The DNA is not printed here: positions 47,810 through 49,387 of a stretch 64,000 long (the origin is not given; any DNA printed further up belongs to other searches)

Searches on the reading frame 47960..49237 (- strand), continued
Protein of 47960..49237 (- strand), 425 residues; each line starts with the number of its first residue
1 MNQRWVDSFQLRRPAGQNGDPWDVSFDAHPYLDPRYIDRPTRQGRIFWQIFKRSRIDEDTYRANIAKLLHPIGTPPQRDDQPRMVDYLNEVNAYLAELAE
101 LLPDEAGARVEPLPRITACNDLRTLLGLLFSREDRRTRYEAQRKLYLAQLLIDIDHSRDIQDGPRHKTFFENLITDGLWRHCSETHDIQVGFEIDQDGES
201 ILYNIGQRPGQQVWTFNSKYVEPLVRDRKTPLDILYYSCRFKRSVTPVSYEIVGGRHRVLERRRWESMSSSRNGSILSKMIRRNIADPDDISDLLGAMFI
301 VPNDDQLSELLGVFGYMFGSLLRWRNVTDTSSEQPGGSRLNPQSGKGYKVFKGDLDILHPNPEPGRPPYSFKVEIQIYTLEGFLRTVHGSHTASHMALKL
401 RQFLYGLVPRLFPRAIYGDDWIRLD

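Call 25: find_encoding_contigs(protein=P0001, flank=10000, max_places=2)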
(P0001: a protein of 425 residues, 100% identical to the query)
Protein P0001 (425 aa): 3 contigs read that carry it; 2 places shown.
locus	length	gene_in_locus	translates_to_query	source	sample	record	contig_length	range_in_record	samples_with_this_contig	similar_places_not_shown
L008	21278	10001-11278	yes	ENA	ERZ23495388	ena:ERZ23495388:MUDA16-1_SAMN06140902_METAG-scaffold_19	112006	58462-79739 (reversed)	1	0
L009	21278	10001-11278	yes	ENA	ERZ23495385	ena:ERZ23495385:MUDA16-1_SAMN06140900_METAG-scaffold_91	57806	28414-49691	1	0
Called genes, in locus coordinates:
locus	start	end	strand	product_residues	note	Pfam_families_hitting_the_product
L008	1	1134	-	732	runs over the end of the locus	PF27167:HTH_GRAD, PF03449:GreA_GreB_N, PF01272:GreA_GreB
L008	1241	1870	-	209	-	-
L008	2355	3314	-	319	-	-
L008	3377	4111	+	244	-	PF02146:SIR2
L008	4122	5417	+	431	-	PF13439:Glyco_transf_4, PF13579:Glyco_trans_4_4, PF00534:Glycos_transf_1, PF13692:Glyco_trans_1_4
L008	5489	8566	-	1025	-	PF00082:Peptidase_S8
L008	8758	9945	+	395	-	PF01053:Cys_Met_Meta_PP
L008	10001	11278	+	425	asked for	-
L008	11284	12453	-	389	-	PF04055:Radical_SAM, PF19288:CofH_C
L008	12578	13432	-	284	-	PF02621:VitK2_biosynth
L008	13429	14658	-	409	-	PF13439:Glyco_transf_4, PF13579:Glyco_trans_4_4, PF20706:GT4-conflict, PF00534:Glycos_transf_1, PF13692:Glyco_trans_1_4, PF13524:Glyco_trans_1_2 (weak)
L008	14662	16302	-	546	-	PF13191:AAA_16 (weak), PF13401:AAA_22, PF05036:SPOR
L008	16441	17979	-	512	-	PF03023:MurJ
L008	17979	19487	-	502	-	PF04932:Wzy_C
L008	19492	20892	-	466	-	PF02706:Wzz (weak)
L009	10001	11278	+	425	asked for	-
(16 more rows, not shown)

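Call 26: list_cluster_members(proteins=[P0001, P0004, P0012, P0072, P0017])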
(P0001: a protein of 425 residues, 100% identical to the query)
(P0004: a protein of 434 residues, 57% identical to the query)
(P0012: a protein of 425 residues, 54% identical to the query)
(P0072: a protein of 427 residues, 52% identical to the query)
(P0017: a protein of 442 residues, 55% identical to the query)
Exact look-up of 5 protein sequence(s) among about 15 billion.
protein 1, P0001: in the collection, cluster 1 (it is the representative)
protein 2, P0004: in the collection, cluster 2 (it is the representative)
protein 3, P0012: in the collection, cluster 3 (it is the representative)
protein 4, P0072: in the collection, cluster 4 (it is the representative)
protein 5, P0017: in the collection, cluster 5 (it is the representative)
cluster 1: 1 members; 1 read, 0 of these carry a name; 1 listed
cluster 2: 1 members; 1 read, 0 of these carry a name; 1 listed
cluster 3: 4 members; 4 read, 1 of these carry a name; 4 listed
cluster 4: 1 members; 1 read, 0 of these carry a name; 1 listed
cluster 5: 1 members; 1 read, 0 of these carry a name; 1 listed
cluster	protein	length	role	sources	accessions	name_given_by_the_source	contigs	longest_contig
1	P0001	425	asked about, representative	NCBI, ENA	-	-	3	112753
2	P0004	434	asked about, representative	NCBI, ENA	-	-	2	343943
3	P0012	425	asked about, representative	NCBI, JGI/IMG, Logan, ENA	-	-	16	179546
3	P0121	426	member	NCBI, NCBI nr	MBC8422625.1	hypothetical protein H8E07_00730, partial [bacterium] | hypothetical protein [bacterium]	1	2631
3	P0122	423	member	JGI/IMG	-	-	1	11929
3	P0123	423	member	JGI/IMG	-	-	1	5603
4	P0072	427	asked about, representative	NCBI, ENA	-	-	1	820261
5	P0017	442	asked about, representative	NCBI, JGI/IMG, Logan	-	-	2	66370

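Call 28: search_protein_representatives(alignment_id=A1)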
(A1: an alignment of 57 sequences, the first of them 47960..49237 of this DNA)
Query: 57 sequences, 428 profile positions. Proteins with E-value up to 0.001 (for the whole library): 246; up to 1e-10: 98; up to 1e-30: 40. The best 150 are listed.
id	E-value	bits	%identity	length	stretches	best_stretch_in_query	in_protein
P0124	1.9e-198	676.0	-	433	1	1-426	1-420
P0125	9.9e-143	492.4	-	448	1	1-326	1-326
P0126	7.5e-120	417.0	-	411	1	24-423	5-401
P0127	3.2e-112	391.9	-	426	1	22-425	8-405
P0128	9.6e-112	390.3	-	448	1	24-425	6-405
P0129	6.3e-106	371.2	-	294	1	216-422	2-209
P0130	1.5e-104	366.6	-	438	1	15-422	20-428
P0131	1.7e-100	353.2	-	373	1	91-425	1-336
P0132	7.1e-90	318.3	-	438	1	22-426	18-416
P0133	4.2e-88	312.4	-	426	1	22-423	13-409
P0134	2.2e-80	287.0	-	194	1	89-276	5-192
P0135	6.9e-75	268.9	-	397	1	16-422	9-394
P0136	1.8e-73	264.2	-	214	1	1-213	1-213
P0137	9.5e-71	255.3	-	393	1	41-422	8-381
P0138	3.0e-70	253.6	-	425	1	20-422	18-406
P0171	3.8e-24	101.7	-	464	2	17-365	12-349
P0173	1.3e-22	96.7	-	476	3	276-366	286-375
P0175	8.6e-22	94.0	-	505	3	15-182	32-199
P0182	1.6e-20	89.8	-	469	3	268-364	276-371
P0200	3.1e-14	69.0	-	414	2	274-424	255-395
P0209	2.2e-12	63.0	-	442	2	51-201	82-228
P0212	7.7e-12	61.2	-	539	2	263-422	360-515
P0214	9.8e-12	60.8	-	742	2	279-426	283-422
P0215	1.7e-11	60.1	-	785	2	278-421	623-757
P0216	2.7e-11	59.3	-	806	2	271-406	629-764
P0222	1.3e-10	57.2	-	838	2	269-426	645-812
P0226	1.8e-10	56.6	-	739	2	270-423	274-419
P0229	2.8e-10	56.0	-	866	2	273-423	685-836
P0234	2.1e-09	53.1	-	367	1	275-420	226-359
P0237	3.7e-09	52.3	-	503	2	59-185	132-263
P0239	8.6e-09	51.1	-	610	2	52-184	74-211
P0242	1.8e-08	50.0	-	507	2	77-188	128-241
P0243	1.9e-08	50.0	-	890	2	76-154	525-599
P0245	2.1e-08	49.8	-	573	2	358-426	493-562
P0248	3.4e-08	49.1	-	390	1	266-420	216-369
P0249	4.1e-08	48.9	-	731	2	264-423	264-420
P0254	1.1e-07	47.5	-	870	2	72-155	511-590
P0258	1.8e-07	46.8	-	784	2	276-421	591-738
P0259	1.8e-07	46.8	-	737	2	265-422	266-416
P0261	3.1e-07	46.0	-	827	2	59-168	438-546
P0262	3.2e-07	46.0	-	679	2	278-424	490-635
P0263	3.7e-07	45.7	-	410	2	272-424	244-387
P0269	6.2e-07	45.0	-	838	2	43-178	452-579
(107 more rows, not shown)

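Call 29: search_protein_families(library=pfam, proteins=[P0171, P0173, P0175, P0214, P0215, P0216, P0222, P0229, P0212, P0248], max_evalue=0.01)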
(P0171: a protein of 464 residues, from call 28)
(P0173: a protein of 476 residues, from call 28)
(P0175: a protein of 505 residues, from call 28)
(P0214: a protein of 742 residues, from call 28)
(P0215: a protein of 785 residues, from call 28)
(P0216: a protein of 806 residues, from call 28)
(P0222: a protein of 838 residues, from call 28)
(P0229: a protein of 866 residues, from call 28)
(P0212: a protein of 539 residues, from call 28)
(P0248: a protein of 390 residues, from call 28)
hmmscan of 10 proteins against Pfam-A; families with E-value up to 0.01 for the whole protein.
P0171 (464 aa): 1 family
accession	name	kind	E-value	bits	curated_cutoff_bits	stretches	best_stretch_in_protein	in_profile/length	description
PF04607.23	RelA_SpoT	-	0.006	17.3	27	0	262-342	6-76/113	Region found in RelA / SpoT proteins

P0173 (476 aa): 1 family
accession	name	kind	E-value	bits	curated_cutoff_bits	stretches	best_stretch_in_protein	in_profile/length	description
PF04607.23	RelA_SpoT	-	0.00011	22.9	27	1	287-421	7-94/113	Region found in RelA / SpoT proteins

P0175 (505 aa): 1 family
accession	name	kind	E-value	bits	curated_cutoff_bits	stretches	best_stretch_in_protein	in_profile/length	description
PF04607.23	RelA_SpoT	-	7.5e-05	23.4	27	0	280-333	2-53/113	Region found in RelA / SpoT proteins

P0214 (742 aa): 2 families
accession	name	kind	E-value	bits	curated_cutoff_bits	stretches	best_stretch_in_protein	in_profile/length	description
PF00293.34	NUDIX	-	2.6e-07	31.2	21.1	1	601-719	14-124/134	NUDIX domain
PF04607.23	RelA_SpoT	-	0.00019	22.1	27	1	276-327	2-52/113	Region found in RelA / SpoT proteins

P0215 (785 aa): 0 families

P0216 (806 aa): 1 family
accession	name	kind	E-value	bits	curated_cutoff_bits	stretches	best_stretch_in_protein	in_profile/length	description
PF04607.23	RelA_SpoT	-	5.2e-05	23.9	27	1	630-739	2-91/113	Region found in RelA / SpoT proteins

P0222 (838 aa): 0 families

P0229 (866 aa): 0 families

P0212 (539 aa): 0 families

P0248 (390 aa): 1 family
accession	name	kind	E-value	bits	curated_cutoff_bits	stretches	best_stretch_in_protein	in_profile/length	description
PF04607.23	RelA_SpoT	-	6.8e-06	26.8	27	1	226-354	6-111/113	Region found in RelA / SpoT proteins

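Call 32: find_related_loci(query=A1, collection=genome_contigs, flank=6000)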
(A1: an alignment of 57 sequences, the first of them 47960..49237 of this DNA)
Query A1 (425 aa) in genome_contigs; peptide patterns used: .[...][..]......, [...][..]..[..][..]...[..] (x = any residue, [..] = any of these).
177 stretches matched a pattern; 130 encode a relative of the query (tblastn E <= 1e-3); the best 80 are kept; 80 distinct loci.
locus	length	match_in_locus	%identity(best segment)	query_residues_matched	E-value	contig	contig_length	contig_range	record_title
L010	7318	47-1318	72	1-424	0e+0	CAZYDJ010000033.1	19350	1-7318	MAG TPA_asm: uncultured Fibrobacteraceae bacterium isolate binchicken_co42_403 genome assembly, contig: NODE_3677_length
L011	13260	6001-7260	69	1-421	0e+0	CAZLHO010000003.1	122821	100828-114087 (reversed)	MAG TPA_asm: uncultured Fibrobacteraceae bacterium isolate binchicken_co42_141 genome assembly, contig: NODE_40_length_1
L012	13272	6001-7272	57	1-424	2e-162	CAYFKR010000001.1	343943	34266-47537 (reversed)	MAG TPA_asm: uncultured Fibrobacteraceae bacterium isolate ERP019367_co1_103 genome assembly, contig: NODE_37_length_343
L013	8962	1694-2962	57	1-424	5e-159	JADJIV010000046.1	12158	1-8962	MAG: bacterium isolate Ejby_18-Q3-R6-50_BAT3C.246 tig00191003-10-122210, whole genome shotgun sequence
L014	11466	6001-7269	55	1-424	9e-157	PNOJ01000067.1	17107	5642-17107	MAG: Gemmatimonas sp. isolate SW.020 SW_1002060_17107, whole genome shotgun sequence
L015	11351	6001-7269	55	1-424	1e-155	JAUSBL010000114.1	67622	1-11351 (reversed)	MAG: Candidatus Latescibacterota bacterium isolate E6_metabat.bin.61 E6_k141_345669, whole genome shotgun sequence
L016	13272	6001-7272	54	1-424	1e-155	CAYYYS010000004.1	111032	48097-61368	MAG TPA_asm: uncultured Fibrobacteraceae bacterium isolate binchicken_co65_325 genome assembly, contig: NODE_447_length_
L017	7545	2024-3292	56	1-424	2e-154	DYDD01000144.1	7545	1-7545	MAG TPA_asm: Fibrobacter sp. isolate IMS_BF NODE_2342_length_7570_cov_6.33999, whole genome shotgun sequence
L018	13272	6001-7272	56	1-425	5e-154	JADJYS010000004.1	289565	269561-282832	MAG: bacterium isolate Lyne_18-Q3-R50-59_BATAC.526 tig00007725-10-2904590, whole genome shotgun sequence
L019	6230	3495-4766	54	1-424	1e-153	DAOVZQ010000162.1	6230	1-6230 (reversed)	MAG TPA_asm: bacterium isolate CSMAG_1813 CSMAG_1813_k141_457965_length_6230_cov_6.0000, whole genome shotgun sequence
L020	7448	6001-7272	55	1-425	4e-152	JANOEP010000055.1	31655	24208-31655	MAG: bacterium isolate SOY_65_metabat_222 SOY_65_k141_375725, whole genome shotgun sequence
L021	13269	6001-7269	53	1-423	1e-151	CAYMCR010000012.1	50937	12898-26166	MAG TPA_asm: uncultured Fibrobacteraceae bacterium isolate binchicken_co65_219 genome assembly, contig: NODE_2587_length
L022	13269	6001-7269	53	1-424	3e-150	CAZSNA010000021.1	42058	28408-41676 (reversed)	MAG TPA_asm: uncultured Fibrobacteraceae bacterium isolate SRP167671_co2_134 genome assembly, contig: NODE_1158_length_4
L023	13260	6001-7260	54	1-425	5e-148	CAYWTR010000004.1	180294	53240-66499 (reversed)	MAG TPA_asm: uncultured Fibrobacteraceae bacterium isolate binchicken_co277_105 genome assembly, contig: NODE_180_length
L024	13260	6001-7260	55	5-424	2e-147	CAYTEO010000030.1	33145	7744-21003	MAG TPA_asm: uncultured Fibrobacteraceae bacterium isolate binchicken_co172_210 genome assembly, contig: NODE_892_length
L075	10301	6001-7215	42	21-422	1e-95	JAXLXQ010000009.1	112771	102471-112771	MAG: Candidatus Eisenbacteria bacterium isolate STL-EIS1 C4.52.fa-9, whole genome shotgun sequence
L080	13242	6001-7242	40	14-424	2e-92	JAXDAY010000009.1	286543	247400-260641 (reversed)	MAG: Candidatus Eisenbacteria bacterium isolate POMEDNA-B04 Raw1_k127_1079876, whole genome shotgun sequence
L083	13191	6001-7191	41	25-418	2e-90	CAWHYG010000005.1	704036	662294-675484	MAG: Candidatus Eisenbacteria bacterium isolate MFD01476.bin.1.183 genome assembly, contig: contig_21586, whole genome s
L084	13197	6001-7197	40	28-423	2e-90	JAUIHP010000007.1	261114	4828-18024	MAG: bacterium isolate Co_bin.215 NODE_457_length_261114_cov_2.336994, whole genome shotgun sequence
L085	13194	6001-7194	41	28-422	9e-90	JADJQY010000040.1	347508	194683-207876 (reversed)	MAG: Candidatus Eisenbacteria bacterium isolate Fred_18-Q3-R57-64_MAXAC.354 tig00351925-10-3470630, whole genome shotgun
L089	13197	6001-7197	39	26-422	2e-88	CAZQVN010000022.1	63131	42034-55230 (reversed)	MAG TPA_asm: uncultured bacterium isolate SRP287453_co1_87 genome assembly, contig: NODE_665_length_63131_cov_22.445732,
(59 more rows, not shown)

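Call 35: search_protein_families(library=pfam, proteins=[L075:7302-8021:+, L084:7314-7967:+, L085:7260-7994:+, L075:4948-5826:-, L085:4880-5743:-, L083:7407-8711:+, L085:8263-9591:+, L089:7761-9146:+, L080:5233-5715:-, L084:5057-5611:+], max_evalue=0.001)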
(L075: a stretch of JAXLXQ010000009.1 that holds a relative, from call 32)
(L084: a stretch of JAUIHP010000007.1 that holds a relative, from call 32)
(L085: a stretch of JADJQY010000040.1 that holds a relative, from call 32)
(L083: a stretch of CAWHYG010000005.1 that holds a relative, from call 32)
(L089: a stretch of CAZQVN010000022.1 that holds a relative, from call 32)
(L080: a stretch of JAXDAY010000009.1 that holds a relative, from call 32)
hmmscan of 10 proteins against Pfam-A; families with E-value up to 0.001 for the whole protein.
L075:7302-8021:+ (239 aa): 0 families

L084:7314-7967:+ (217 aa): 0 families

L085:7260-7994:+ (244 aa): 0 families

L075:4948-5826:- (292 aa): 7 families
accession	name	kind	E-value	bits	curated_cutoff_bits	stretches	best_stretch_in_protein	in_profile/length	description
PF13649.12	Methyltransf_25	-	4.1e-10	40.6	27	1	136-221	2-87/97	Methyltransferase domain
PF13489.12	Methyltransf_23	-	2.8e-08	34.1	27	1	130-265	21-133/164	Methyltransferase domain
PF13847.12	Methyltransf_31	-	1e-06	28.9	27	1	132-217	4-90/145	Methyltransferase domain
PF08242.18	Methyltransf_12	-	1.7e-06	29.1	30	1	136-214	1-78/98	Methyltransferase domain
PF03848.20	TehB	-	3.1e-06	27.2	20.4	1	131-266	31-165/193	Tellurite resistance protein TehB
PF08241.18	Methyltransf_11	-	1.1e-05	26.4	21.2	1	136-212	1-71/95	Methyltransferase domain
PF00581.25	Rhodanese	-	8.6e-05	23.4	22.2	1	8-86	2-88/102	Rhodanese-like domain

L085:4880-5743:- (287 aa): 7 families
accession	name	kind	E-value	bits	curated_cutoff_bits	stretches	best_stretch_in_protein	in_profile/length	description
PF13649.12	Methyltransf_25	-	1.9e-12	48.1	27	1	131-225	2-97/97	Methyltransferase domain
PF08242.18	Methyltransf_12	-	8.7e-10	39.7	30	1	131-226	1-97/98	Methyltransferase domain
PF00581.25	Rhodanese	-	4.2e-09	37.2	22.2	1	13-96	6-98/102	Rhodanese-like domain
PF08241.18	Methyltransf_11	-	2e-08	35.2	21.2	1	131-209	1-70/95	Methyltransferase domain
PF13847.12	Methyltransf_31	-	2.6e-08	34.1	27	1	131-209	8-84/145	Methyltransferase domain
PF13489.12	Methyltransf_23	-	3.4e-07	30.6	27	1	117-236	13-123/164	Methyltransferase domain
PF03848.20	TehB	-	2.3e-05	24.4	20.4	1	127-269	31-170/193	Tellurite resistance protein TehB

L083:7407-8711:+ (434 aa): 1 family
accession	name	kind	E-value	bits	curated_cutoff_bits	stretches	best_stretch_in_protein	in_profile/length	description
PF21948.1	LplA-B_cat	-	6.7e-07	29.9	27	1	45-151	19-117/200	Lipoyl protein ligase A/B catalytic domain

L085:8263-9591:+ (442 aa): 2 families
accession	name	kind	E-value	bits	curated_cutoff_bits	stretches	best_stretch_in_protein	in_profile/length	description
PF13860.13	FlgD_ig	-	0.00017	21.9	27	0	371-416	25-75/79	FlgD Ig-like domain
PF18962.6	Por_Secre_tail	-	0.00066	20.4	27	0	352-415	3-63/75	Secretion system C-terminal sorting domain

L089:7761-9146:+ (461 aa): 0 families

L080:5233-5715:- (160 aa): 0 families

L084:5057-5611:+ (184 aa): 0 families

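Call 51: list_cluster_members(proteins=[P0171, P0173, P0175, P0214, P0216, P0229, P0248, P0234, P0200, P0126])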
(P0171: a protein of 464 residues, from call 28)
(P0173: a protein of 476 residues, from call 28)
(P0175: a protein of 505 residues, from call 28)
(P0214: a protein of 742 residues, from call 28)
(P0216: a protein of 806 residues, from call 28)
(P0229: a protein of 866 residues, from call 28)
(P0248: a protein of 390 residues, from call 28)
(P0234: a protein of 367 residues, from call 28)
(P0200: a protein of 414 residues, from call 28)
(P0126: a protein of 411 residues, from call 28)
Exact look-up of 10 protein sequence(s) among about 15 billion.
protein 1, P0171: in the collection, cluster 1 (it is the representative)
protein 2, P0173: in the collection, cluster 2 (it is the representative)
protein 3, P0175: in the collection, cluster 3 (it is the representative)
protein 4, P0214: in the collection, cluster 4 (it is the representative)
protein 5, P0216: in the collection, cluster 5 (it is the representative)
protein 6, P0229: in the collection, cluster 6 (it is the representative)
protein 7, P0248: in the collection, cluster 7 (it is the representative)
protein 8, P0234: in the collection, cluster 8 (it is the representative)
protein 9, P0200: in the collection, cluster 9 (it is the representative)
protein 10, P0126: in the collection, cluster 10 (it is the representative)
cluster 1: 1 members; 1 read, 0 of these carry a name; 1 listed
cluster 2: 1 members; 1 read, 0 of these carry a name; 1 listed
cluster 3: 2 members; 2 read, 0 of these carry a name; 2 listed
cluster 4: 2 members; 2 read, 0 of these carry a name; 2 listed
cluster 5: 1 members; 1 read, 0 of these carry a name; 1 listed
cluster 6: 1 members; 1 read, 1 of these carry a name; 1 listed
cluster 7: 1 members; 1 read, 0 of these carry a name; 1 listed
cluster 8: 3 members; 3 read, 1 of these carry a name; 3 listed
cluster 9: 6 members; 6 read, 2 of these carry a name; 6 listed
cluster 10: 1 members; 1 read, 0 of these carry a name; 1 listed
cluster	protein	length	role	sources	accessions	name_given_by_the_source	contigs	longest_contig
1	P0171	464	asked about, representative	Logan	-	-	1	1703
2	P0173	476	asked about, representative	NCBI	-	-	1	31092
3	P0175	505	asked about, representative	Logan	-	-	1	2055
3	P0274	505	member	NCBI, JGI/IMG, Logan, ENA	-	-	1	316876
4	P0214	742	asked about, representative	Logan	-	-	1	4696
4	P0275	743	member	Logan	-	-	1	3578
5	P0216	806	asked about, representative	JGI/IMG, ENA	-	-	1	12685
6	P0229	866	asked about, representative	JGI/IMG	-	hypothetical protein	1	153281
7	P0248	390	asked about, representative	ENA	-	-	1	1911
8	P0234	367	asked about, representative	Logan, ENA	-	-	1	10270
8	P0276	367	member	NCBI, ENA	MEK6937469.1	MAG: hypothetical protein AABX04_00350 [Nanoarchaeota archaeon]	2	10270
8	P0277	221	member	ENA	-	-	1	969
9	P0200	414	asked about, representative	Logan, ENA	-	-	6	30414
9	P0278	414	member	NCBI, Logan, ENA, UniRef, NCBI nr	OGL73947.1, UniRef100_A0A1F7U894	hypothetical protein A3D72_03985 [Candidatus Uhrbacteria bacterium ... | Uncharacterized protein n=1 Tax=Candidatus Uhrbacteria bacterium ... | MAG: hypothetical protein A3D72_03985 [Candidatus Uhrbacteria bacterium ...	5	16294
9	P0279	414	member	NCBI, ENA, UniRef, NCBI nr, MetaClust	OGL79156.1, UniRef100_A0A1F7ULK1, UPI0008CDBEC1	hypothetical protein A3F28_03620 [Candidatus Uhrbacteria bacterium ... | Uncharacterized protein n=1 Tax=Candidatus Uhrbacteria bacterium ... | MAG: hypothetical protein A3F28_03620 [Candidatus Uhrbacteria bacterium ...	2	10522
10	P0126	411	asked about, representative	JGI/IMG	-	-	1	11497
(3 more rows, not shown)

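Call 68: search_protein_families(library=phrogs, proteins=[window:47960-49237:-, P0063, P0248, P0216], max_evalue=0.1)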
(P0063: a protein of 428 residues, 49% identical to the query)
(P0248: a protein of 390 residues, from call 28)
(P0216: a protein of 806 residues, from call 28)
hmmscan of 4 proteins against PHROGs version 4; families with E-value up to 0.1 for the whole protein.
window:47960-49237:- (425 aa): 0 families

P0063 (428 aa): 0 families

P0248 (390 aa): 1 family
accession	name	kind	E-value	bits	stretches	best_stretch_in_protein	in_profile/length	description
phrog_24487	-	unknown function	0.094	13.4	0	85-147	125-185/227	-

P0216 (806 aa): 0 families
